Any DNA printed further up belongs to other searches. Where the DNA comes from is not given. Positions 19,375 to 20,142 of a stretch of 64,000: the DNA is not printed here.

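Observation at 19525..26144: HydBC-type (Bfu-like) flavin/Fe-S complex whose third subunit is a 1226-aa 2Fe2S-GltD-NuoG/FdhA-like fusion, with a trailing rubrerythrin-like gene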

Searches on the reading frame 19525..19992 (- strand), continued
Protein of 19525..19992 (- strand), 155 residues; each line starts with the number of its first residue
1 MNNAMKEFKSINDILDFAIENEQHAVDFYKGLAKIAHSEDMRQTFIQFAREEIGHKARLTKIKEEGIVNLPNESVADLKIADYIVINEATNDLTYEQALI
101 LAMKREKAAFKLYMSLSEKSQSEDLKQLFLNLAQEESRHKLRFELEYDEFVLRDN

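Call 40: fold_search(model_id=the predicted structure, library=pdb)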
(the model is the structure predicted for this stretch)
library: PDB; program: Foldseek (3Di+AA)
matches with E <= 10: 683; with E <= 0.001: 1
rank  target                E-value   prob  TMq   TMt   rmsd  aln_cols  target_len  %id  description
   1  1vjx                  5.3e-04  1.00  0.73  0.76   3.4       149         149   23  Crystal structure of a putative ferritin-like diiron-carboxylate protein (tm1526) from thermotoga maritima at 2.30 A res (released 2004-04-13)
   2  2oh3                  7.4e-03  1.00  0.63  0.65   4.4       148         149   20  Crystal structure of COG1633: Uncharacterized conserved protein (ZP_00055496.1) from Magnetospirillum magnetotacticum MS (released 2007-01-23)
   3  8w1e_G                8.6e-03  1.00  0.67  0.62   5.9       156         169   16  Crystal Structure of DPS-like protein PA4880 from Pseudomonas aeruginosa (dodecamer) (released 2024-05-29)
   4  2fzf_A                1.0e-02  1.00  0.70  0.68   4.6       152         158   26  Hypothetical Protein Pfu-1136390-001 From Pyrococcus furiosus (released 2006-02-21)
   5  5ffe_A                1.1e-02  1.00  0.69  0.78   4.0       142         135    8  CopM in the Ag-bound form (by soaking) (released 2016-09-07)
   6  8fxd_5                1.2e-02  1.00  0.36  0.40  13.7       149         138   23  Rubrerythrin from B. pseudomallei: manganese-bound (released 2024-02-07)
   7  5ffe_B                1.4e-02  1.00  0.69  0.78   5.6       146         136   10  CopM in the Ag-bound form (by soaking) (released 2016-09-07)
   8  8w1e_F                1.8e-02  1.00  0.69  0.64   5.0       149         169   15  Crystal Structure of DPS-like protein PA4880 from Pseudomonas aeruginosa (dodecamer) (released 2024-05-29)
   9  6j42_B                1.8e-02  1.00  0.65  0.48   8.7       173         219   16  Crystal Structure of Wild Type KatB, a manganese catalase from Anabaena (released 2020-01-15)
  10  6j42_A                1.9e-02  1.00  0.67  0.49   8.7       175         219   15  Crystal Structure of Wild Type KatB, a manganese catalase from Anabaena (released 2020-01-15)
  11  5ffd                  2.1e-02  1.00  0.68  0.76   5.6       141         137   10  CopM in the Ag-bound form (by co-crystallization) (released 2016-09-07)
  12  8w1e_C                2.1e-02  1.00  0.70  0.65   5.7       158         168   14  Crystal Structure of DPS-like protein PA4880 from Pseudomonas aeruginosa (dodecamer) (released 2024-05-29)
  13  5fej_A                2.4e-02  1.00  0.68  0.75   4.0       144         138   10  CopM in the Cu(I)-bound form (released 2016-09-07)
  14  5fej_B                2.4e-02  1.00  0.65  0.71   9.9       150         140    9  CopM in the Cu(I)-bound form (released 2016-09-07)
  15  8w1e_A                2.5e-02  1.00  0.69  0.64   5.0       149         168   15  Crystal Structure of DPS-like protein PA4880 from Pseudomonas aeruginosa (dodecamer) (released 2024-05-29)
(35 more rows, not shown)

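Call 47: find_homologous_proteins(query=A2, max_evalue=1e-10)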
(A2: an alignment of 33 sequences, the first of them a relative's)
Query A2 (33 sequences) (151 aa, profile of the alignment): 3512 proteins with E <= 1e-10 among 5718 candidates; the best 120 are listed.
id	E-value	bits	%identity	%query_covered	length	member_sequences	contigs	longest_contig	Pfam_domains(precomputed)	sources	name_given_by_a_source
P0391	7.2e-58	213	46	100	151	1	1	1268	PF02915.24,PF13668.13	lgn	-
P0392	8.6e-58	213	48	100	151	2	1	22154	PF02915.24,PF13668.13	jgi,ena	-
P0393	1.1e-57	213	48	100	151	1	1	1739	PF02915.24,PF00210.31,PF13668.13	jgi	-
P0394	1.9e-57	212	47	100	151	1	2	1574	PF02915.24,PF22277.3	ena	-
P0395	2.0e-57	212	50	100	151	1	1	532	PF09537.17,PF02915.24,PF13668.13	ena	-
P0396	2.1e-57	212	53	100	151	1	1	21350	PF09537.17,PF02915.24,PF13668.13,PF22277.3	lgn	-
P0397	2.4e-57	211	49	100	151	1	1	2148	PF02915.24,PF13668.13,PF22277.3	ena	-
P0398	2.4e-57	211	49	100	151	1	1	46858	PF09537.17,PF02915.24,PF22277.3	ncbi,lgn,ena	ncbi:MAG: ferritin family protein [Bacteroidota bacterium]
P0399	2.8e-57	211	48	100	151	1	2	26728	PF02915.24,PF13668.13,PF22277.3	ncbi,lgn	-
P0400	2.9e-57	211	48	100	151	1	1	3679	PF02915.24,PF13668.13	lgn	-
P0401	3.8e-57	211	47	100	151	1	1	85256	PF09537.17,PF02915.24,PF13668.13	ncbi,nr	ncbi:MAG: ferritin family protein [Ignavibacteria bacterium]|nr:ferritin family protein [Ignavibacte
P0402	3.9e-57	211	50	100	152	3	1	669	PF02915.24,PF13668.13,PF07875.19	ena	-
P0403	4.7e-57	210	48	100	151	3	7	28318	PF02915.24,PF13668.13,PF22277.3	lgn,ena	-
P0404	4.9e-57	210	49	100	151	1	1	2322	PF09537.17,PF02915.24,PF13668.13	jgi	jgi:rubrerythrin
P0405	4.9e-57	210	48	100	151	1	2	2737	PF02915.24,PF13668.13,PF22277.3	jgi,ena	-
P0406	5.1e-57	210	49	100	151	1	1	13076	PF02915.24,PF13668.13,PF22277.3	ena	-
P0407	5.4e-57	210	50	100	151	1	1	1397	PF02915.24,PF13668.13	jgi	jgi:rubrerythrin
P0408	5.7e-57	210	48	100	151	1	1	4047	PF02915.24,PF13668.13,PF22277.3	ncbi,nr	ncbi:MAG: ferritin family protein [Bacteroidetes bacterium]|nr:ferritin family protein [Bacteroidota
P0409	5.8e-57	210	50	100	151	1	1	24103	PF02915.24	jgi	jgi:rubrerythrin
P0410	6.5e-57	210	49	100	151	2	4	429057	PF02915.24,PF13668.13,PF22277.3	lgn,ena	-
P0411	6.9e-57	210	45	98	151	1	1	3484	PF02915.24,PF13668.13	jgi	jgi:rubrerythrin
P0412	7.2e-57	210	46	100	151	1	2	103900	PF02915.24,PF13668.13,PF22277.3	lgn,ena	-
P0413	8.5e-57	210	52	100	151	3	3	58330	PF09537.17,PF02915.24,PF13668.13,PF22277.3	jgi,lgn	-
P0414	9.0e-57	210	46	100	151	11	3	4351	PF02915.24,PF13668.13,PF22277.3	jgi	jgi:rubrerythrin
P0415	9.2e-57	210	50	100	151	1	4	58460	PF09537.17,PF02915.24,PF13668.13,PF22277.3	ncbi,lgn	-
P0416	9.8e-57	209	52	100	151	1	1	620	PF09537.17,PF02915.24,PF13668.13,PF22277.3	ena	-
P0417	9.8e-57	209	48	100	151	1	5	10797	PF02915.24,PF13668.13,PF22277.3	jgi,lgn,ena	-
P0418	1.0e-56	209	45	100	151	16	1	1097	PF09537.17,PF02915.24,PF13668.13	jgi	jgi:rubrerythrin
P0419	1.0e-56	209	50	100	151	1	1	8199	PF02915.24,PF13668.13,PF22277.3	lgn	-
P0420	1.1e-56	209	44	100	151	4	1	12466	PF09537.17,PF02915.24,PF13668.13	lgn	-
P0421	1.1e-56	209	50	100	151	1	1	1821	PF02915.24,PF13668.13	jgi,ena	-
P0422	1.1e-56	209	51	100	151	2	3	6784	PF02915.24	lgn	-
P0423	1.2e-56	209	48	100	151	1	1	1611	PF02915.24,PF13668.13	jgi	jgi:rubrerythrin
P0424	1.2e-56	209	49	100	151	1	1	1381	PF02915.24,PF13668.13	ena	-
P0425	1.2e-56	209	46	100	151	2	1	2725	PF09537.17,PF02915.24,PF13668.13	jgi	-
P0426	1.2e-56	209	52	100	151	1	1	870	PF02915.24,PF13668.13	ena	-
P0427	1.3e-56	209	54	99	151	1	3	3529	PF09537.17,PF02915.24,PF13668.13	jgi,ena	-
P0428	1.3e-56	209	49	100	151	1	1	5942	PF02915.24,PF13668.13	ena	-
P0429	1.3e-56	209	50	100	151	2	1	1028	PF02915.24,PF13668.13,PF22277.3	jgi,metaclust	metaclust:\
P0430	1.3e-56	209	45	100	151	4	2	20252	PF02915.24,PF13668.13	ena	-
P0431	1.3e-56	209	48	100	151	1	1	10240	PF02915.24,PF13668.13,PF22277.3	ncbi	-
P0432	1.3e-56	209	48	100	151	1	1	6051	PF02915.24,PF13668.13,PF22277.3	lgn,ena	-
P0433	1.3e-56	209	48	100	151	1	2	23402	PF02915.24,PF13668.13,PF22277.3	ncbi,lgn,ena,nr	ncbi:MAG: ferritin family protein [Bacteroidales bacterium]|nr:ferritin family protein [Bacteroidale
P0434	1.4e-56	209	45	100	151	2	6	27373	PF02915.24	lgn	-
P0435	1.4e-56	209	48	100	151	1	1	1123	PF02915.24,PF13668.13,PF22277.3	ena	-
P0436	1.4e-56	209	49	100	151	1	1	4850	PF02915.24,PF13668.13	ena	-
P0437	1.4e-56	209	49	100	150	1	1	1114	PF09537.17,PF02915.24,PF13668.13,PF07875.19,PF22277.3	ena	-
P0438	1.4e-56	209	50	100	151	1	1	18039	PF09537.17,PF02915.24,PF13668.13,PF22277.3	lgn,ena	-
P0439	1.6e-56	209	51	100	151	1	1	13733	PF02915.24,PF22277.3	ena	-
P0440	1.7e-56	209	48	100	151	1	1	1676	PF02915.24,PF13668.13,PF22277.3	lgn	-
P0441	1.8e-56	209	46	100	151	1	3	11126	PF02915.24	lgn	-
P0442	1.8e-56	209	51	100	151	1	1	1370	PF09537.17,PF02915.24,PF13668.13,PF22277.3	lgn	-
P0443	1.8e-56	209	48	100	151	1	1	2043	PF02915.24,PF13668.13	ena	-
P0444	1.9e-56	208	48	100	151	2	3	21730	PF02915.24,PF13668.13,PF22277.3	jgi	jgi:rubrerythrin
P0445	2.0e-56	208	52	100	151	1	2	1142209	PF02915.24,PF13668.13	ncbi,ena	-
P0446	2.0e-56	208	46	100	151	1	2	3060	PF02915.24,PF13668.13,PF22277.3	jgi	jgi:rubrerythrin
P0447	2.0e-56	208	48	100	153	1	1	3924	PF09537.17,PF02915.24,PF13668.13,PF22277.3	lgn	-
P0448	2.0e-56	208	48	100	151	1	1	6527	PF02915.24,PF13668.13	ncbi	-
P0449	2.0e-56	208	44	100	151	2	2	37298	PF09537.17,PF02915.24,PF13668.13,PF07875.19,PF22277.3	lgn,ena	-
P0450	2.1e-56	208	46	100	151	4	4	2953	PF02915.24,PF13668.13,PF22277.3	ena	-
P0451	2.1e-56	208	48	100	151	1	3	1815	PF02915.24,PF13668.13,PF22277.3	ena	-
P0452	2.1e-56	208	48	100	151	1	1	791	PF02915.24,PF13668.13,PF22277.3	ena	-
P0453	2.3e-56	208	49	100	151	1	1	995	PF09537.17,PF02915.24,PF13668.13,PF22277.3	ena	-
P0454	2.4e-56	208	48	100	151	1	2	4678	PF02915.24,PF13668.13,PF22277.3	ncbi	-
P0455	2.4e-56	208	50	100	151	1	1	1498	PF02915.24,PF13668.13,PF22277.3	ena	-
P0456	2.5e-56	208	49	100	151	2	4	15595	PF02915.24,PF13668.13,PF22277.3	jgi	-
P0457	2.5e-56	208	48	100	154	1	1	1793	PF02915.24,PF13668.13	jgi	-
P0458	2.5e-56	208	52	100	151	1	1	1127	PF02915.24,PF13668.13,PF22277.3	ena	-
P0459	2.6e-56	208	48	100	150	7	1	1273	PF09537.17,PF02915.24,PF13668.13,PF07875.19,PF22277.3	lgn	-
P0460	2.6e-56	208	50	96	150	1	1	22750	PF02915.24,PF13668.13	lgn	-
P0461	2.6e-56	208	47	100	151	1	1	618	PF02915.24,PF13668.13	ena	-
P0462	2.7e-56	208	52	100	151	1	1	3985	PF02915.24,PF13668.13,PF22277.3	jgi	jgi:rubrerythrin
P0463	2.7e-56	208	48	100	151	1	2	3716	PF02915.24,PF13668.13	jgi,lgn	jgi:rubrerythrin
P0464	2.8e-56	208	48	100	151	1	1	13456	PF09537.17,PF02915.24,PF13668.13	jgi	-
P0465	2.8e-56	208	46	100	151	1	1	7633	PF09537.17,PF02915.24,PF13668.13,PF22277.3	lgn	-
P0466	2.8e-56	208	48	100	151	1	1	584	PF02915.24,PF13668.13,PF22277.3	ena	-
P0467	2.8e-56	208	47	100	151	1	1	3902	PF02915.24,PF13668.13,PF22277.3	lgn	-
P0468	2.9e-56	208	53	100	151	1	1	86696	PF02915.24,PF13668.13,PF22277.3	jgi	jgi:rubrerythrin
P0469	2.9e-56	208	51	100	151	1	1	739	PF02915.24,PF13668.13,PF22277.3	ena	-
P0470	3.1e-56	208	48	100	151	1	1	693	PF02915.24,PF13668.13,PF22277.3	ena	-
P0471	3.4e-56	208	52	100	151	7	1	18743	PF02915.24,PF13668.13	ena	-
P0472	3.5e-56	208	50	100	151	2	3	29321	PF02915.24,PF13668.13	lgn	-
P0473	3.6e-56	208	47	99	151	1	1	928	PF02915.24,PF00210.31,PF13668.13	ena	-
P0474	3.6e-56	208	52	100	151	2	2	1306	PF09537.17,PF02915.24,PF13668.13,PF22277.3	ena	-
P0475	3.7e-56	208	48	100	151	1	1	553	PF09537.17,PF02915.24,PF13668.13,PF22277.3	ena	-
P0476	3.8e-56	207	47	100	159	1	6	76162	PF02915.24,PF13668.13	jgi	jgi:rubrerythrin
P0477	3.9e-56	207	48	100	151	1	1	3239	PF02915.24,PF13668.13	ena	-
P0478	3.9e-56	207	50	100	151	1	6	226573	PF09537.17,PF02915.24,PF22277.3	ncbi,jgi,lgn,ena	ncbi:MAG: ferritin family protein [Bacteroidota bacterium]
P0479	4.0e-56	207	45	100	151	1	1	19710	PF02915.24,PF13668.13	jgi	jgi:rubrerythrin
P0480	4.1e-56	207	48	100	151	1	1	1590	PF02915.24,PF13668.13,PF22277.3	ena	-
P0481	4.1e-56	207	49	100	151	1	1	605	PF02915.24,PF13668.13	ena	-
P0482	4.4e-56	207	48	100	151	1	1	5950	PF02915.24,PF13668.13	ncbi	-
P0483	4.4e-56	207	48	100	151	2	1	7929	PF02915.24,PF13668.13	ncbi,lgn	-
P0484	4.4e-56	207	51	100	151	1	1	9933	PF09537.17,PF02915.24,PF13668.13,PF22277.3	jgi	jgi:rubrerythrin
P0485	4.5e-56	207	46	100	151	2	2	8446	PF02915.24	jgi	-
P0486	4.7e-56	207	47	100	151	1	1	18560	PF09537.17,PF02915.24,PF13668.13,PF22277.3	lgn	-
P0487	4.7e-56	207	47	100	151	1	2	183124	PF02915.24,PF13668.13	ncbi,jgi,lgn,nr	ncbi:MAG: rubrerythrin [Planctomycetota bacterium]|nr:MAG: rubrerythrin [Planctomycetota bacterium]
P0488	4.7e-56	207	44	100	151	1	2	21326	PF02915.24,PF13668.13,PF22277.3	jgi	jgi:rubrerythrin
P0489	4.8e-56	207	50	100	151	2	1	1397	PF02915.24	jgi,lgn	-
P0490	4.8e-56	207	47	100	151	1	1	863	PF02915.24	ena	-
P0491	4.9e-56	207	48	100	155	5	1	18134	PF02915.24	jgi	jgi:rubrerythrin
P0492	4.9e-56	207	49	98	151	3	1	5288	PF02915.24,PF13668.13,PF22277.3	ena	-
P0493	5.0e-56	207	46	100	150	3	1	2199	PF09537.17,PF02915.24,PF13668.13,PF07875.19,PF22277.3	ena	-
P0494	5.0e-56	207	46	100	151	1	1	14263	PF02915.24,PF13668.13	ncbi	-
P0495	5.0e-56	207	47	100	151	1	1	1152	PF02915.24,PF13668.13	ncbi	-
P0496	5.1e-56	207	50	100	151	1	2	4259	PF02915.24,PF13668.13,PF22277.3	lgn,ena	-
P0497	5.1e-56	207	45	100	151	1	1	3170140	PF02915.24,PF13668.13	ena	-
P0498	5.2e-56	207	47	100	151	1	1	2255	PF02915.24,PF00210.31,PF13668.13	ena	-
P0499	5.3e-56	207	51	100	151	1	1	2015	PF02915.24,PF13668.13,PF22277.3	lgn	-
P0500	5.4e-56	207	48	100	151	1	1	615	PF02915.24,PF13668.13,PF22277.3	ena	-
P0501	5.5e-56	207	49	100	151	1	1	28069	PF02915.24,PF13668.13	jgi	-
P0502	5.6e-56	207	49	100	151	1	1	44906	PF09537.17,PF02915.24,PF13668.13,PF07875.19,PF22277.3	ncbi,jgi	-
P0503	5.6e-56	207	46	100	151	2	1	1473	PF09537.17,PF02915.24,PF22277.3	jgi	-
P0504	5.7e-56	207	47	100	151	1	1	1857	PF02915.24,PF13668.13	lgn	-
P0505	5.8e-56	207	48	100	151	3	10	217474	PF02915.24,PF13668.13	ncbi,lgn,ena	-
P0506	5.8e-56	207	52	100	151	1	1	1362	PF09537.17,PF02915.24,PF13668.13,PF22277.3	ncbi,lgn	-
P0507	5.9e-56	207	48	100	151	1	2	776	PF09537.17,PF02915.24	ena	-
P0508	5.9e-56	207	53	100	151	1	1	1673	PF02915.24,PF13668.13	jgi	jgi:rubrerythrin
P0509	5.9e-56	207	48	100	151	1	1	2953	PF02915.24,PF13668.13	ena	-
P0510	6.0e-56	207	51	100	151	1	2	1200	PF09537.17,PF02915.24,PF13668.13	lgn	-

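Call 48: find_encoding_contigs(protein=P0401, flank=7000, max_places=1)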
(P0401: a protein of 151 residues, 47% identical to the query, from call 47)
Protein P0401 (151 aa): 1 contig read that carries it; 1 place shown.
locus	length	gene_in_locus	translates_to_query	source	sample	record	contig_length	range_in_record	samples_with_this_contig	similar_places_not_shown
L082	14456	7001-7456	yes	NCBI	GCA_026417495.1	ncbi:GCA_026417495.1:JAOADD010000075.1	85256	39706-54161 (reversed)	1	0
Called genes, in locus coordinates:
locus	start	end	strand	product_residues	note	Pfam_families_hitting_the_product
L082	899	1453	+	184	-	PF01257:2Fe-2S_thioredx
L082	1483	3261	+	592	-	PF01257:2Fe-2S_thioredx (weak), PF01512:Complex1_51K, PF10531:SLBB (weak), PF10589:NADH_4Fe-4S, PF12837:Fer4_6 (faint), PF00037:Fer4 (weak), PF13237:Fer4_10 (weak), PF12838:Fer4_7 (weak)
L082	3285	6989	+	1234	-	PF13510:Fer2_4, PF14691:Fer4_20, PF07992:Pyr_redox_2, PF13450:NAD_binding_8, PF13738:Pyr_redox_3 (weak), PF12838:Fer4_7 (weak), PF22117:Fer4_Nqo3, PF00384:Molybdopterin, +5 more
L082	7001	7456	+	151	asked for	PF02915:Rubrerythrin, PF09537:DUF2383 (faint), PF13668:Ferritin_2 (weak)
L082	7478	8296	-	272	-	PF13476:AAA_23 (weak), PF00005:ABC_tran, PF02463:SMC_N, PF13175:AAA_15 (faint), PF13304:AAA_21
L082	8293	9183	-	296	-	PF02361:CbiQ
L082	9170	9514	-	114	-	PF13190:PDGLE (weak)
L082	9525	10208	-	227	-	PF01891:CbiM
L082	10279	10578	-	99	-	PF00037:Fer4, PF13237:Fer4_10 (weak), PF12838:Fer4_7, PF13187:Fer4_9 (weak), PF13484:Fer4_16 (faint)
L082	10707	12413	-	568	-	PF00929:RNase_T, PF01541:GIY-YIG, PF27096:UvrC_M, PF02151:UVR (weak)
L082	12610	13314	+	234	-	PF01522:Polysacc_deac_1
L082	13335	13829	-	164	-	PF00710:Asparaginase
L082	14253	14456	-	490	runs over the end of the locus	PF07995:GSDH, PF13585:CHU_C (weak), PF13860:FlgD_ig, PF18962:Por_Secre_tail (weak)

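Call 49: find_encoding_contigs(protein=P0487, flank=7000, max_places=1)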
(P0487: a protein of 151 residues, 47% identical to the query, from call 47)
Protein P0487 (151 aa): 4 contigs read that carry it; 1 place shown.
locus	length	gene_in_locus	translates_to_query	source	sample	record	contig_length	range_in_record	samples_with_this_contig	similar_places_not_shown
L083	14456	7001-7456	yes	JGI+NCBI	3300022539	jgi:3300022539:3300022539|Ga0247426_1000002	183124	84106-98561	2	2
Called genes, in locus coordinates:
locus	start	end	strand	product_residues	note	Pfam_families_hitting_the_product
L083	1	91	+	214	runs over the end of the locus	-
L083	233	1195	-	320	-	PF14099:Polysacc_lyase, PF21294:Polysacc_lyase_14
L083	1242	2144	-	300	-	PF14099:Polysacc_lyase (weak), PF21294:Polysacc_lyase_14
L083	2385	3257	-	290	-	PF13489:Methyltransf_23, PF01209:Ubie_methyltran, PF13847:Methyltransf_31, PF08241:Methyltransf_11, PF08242:Methyltransf_12, PF13649:Methyltransf_25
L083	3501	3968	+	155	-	PF01475:FUR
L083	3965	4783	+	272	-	PF09674:DUF2400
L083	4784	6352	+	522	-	PF03773:ArsP_1, PF00403:HMA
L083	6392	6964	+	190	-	PF00210:Ferritin, PF02915:Rubrerythrin, PF23458:DUF7130 (weak), PF21349:RUBY_RBDX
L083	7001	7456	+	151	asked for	PF02915:Rubrerythrin, PF13668:Ferritin_2 (weak)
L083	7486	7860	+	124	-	PF06397:Desulfoferrod_N, PF01880:Desulfoferrodox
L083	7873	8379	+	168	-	PF02915:Rubrerythrin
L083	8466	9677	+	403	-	PF19583:ODP, PF12706:Lactamase_B_2 (weak), PF00258:Flavodoxin_1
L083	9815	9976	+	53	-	PF16988:Vps36-NZF-N (faint), PF00301:Rubredoxin, PF21349:RUBY_RBDX (faint)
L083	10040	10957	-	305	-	-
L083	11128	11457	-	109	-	PF04266:ASCH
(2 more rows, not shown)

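Call 50: find_encoding_contigs(protein=P0497, flank=7000, max_places=1)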
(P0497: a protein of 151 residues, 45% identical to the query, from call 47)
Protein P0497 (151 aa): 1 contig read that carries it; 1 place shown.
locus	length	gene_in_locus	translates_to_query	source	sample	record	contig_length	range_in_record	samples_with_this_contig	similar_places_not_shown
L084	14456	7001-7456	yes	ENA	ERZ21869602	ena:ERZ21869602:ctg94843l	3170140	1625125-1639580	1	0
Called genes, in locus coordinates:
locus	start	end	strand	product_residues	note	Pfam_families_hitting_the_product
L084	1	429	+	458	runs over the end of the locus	PF00079:Serpin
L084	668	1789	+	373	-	PF07690:MFS_1, PF12832:MFS_1_like, PF07690:MFS_1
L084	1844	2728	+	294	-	PF04055:Radical_SAM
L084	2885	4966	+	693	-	PF03190:Thioredox_DsbH, PF13899:Thioredoxin_7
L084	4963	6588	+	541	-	PF22113:Mtrc-MtrF_II-IV_dom (faint), PF13435:Cytochrome_C554 (weak)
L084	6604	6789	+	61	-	PF00301:Rubredoxin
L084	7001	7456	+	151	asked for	PF02915:Rubrerythrin, PF13668:Ferritin_2 (weak)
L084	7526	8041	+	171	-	PF00578:AhpC-TSA, PF08534:Redoxin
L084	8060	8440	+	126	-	PF06397:Desulfoferrod_N, PF01880:Desulfoferrodox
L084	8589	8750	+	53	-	PF23458:DUF7130 (weak), PF21349:RUBY_RBDX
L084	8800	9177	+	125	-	PF02635:DsrE (weak)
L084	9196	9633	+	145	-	PF03358:FMN_red (faint), PF12641:Flavodoxin_3, PF12724:Flavodoxin_5, PF00258:Flavodoxin_1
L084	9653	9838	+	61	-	-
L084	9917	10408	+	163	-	PF00210:Ferritin (faint), PF02915:Rubrerythrin, PF23458:DUF7130, PF21349:RUBY_RBDX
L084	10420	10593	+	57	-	-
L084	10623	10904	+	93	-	-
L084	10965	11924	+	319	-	PF03547:Mem_trans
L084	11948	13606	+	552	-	PF01558:POR, PF01855:POR_N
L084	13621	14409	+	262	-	PF02775:TPP_enzyme_C, PF12367:PFO_beta_C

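Call 51: find_encoding_contigs(protein=P0445, flank=7000, max_places=1)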
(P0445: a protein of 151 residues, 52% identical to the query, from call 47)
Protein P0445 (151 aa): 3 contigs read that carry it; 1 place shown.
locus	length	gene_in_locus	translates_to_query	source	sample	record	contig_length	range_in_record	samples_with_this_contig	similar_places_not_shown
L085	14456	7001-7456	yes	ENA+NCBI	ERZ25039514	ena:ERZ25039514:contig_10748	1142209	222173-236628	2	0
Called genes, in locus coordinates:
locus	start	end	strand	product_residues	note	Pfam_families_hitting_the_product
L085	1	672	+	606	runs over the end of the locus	PF14691:Fer4_20, PF01262:AlaDh_PNT_C (faint), PF07992:Pyr_redox_2, PF13450:NAD_binding_8 (weak), PF13738:Pyr_redox_3 (faint), PF00070:Pyr_redox (weak)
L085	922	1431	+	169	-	PF01257:2Fe-2S_thioredx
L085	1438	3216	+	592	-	PF01512:Complex1_51K, PF10589:NADH_4Fe-4S, PF00037:Fer4 (weak), PF13237:Fer4_10 (weak), PF14697:Fer4_21 (weak), PF12837:Fer4_6 (weak), PF12838:Fer4_7 (weak), PF13187:Fer4_9 (weak)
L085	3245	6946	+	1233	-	PF13510:Fer2_4, PF14691:Fer4_20, PF07992:Pyr_redox_2, PF13450:NAD_binding_8, PF12838:Fer4_7 (weak), PF14697:Fer4_21 (weak), PF22117:Fer4_Nqo3, PF00384:Molybdopterin, +3 more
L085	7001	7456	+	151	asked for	PF02915:Rubrerythrin (weak), PF13668:Ferritin_2 (faint), PF02915:Rubrerythrin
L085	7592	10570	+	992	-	PF00072:Response_reg (faint), PF01326:PPDK_N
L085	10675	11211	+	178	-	PF19841:GldN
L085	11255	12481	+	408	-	PF00675:Peptidase_M16, PF05193:Peptidase_M16_C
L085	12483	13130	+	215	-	PF01135:PCMT (weak), PF01596:Methyltransf_3, PF13578:Methyltransf_24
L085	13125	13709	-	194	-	PF01569:PAP2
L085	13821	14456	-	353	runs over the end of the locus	PF01018:GTP1_OBG, PF01926:MMR_HSR1, PF02421:FeoB_N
